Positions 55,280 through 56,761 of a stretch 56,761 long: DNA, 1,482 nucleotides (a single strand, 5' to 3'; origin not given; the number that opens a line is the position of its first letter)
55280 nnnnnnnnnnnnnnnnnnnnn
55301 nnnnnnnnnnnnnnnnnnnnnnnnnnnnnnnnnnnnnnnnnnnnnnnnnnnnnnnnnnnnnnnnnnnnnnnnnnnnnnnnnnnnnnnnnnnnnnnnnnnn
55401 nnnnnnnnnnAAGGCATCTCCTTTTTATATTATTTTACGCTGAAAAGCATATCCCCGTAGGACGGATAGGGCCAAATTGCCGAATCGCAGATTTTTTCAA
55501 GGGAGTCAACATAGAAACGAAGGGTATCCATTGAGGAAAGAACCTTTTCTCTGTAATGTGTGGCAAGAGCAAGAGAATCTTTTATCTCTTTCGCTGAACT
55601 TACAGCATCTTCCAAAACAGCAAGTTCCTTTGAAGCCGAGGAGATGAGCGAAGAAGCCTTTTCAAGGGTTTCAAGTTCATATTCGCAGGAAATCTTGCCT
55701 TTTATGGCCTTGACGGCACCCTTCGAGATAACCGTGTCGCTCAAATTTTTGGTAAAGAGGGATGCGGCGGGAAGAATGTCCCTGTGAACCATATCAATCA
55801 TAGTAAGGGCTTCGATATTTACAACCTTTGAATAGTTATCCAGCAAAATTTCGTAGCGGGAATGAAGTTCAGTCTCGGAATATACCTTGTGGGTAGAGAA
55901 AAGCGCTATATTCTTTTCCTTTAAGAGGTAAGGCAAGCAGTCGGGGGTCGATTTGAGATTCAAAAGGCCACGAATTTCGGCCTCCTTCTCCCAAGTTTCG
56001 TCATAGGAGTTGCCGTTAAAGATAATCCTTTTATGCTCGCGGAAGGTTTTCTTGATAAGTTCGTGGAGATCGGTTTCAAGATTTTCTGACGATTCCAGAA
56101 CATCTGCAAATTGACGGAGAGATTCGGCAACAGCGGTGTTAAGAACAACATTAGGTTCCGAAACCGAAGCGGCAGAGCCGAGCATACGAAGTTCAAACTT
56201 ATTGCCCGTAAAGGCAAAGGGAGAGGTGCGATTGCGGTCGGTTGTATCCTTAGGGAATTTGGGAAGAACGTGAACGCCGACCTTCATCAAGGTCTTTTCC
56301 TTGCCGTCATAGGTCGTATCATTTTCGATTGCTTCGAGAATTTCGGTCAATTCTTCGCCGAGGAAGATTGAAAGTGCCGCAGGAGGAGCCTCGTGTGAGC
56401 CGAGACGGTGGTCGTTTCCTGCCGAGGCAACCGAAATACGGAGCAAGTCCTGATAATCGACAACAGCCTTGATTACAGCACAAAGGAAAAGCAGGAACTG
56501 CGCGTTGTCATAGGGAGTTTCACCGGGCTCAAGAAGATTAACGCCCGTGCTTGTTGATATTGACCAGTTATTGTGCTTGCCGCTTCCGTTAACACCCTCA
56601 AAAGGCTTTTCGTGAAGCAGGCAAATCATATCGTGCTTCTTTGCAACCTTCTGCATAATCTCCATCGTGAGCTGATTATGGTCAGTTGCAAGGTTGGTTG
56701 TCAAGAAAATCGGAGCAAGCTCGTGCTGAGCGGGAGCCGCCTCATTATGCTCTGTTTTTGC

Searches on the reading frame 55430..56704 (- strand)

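Call 92: search_protein_families(library=pfam, max_evalue=0.01, proteins=[window:55430-56704:-])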
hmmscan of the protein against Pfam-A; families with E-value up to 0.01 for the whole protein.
window:55430-56704:- (424 aa): 2 families
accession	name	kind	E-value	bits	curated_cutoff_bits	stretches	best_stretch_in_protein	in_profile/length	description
PF18318.6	Gln-synt_C-ter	-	5.1e-42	142.8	22.7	1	213-327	2-116/118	Glutamine synthetase C-terminal domain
PF00120.29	Gln-synt_C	-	1.8e-07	31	24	1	6-71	113-177/344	Glutamine synthetase, catalytic domain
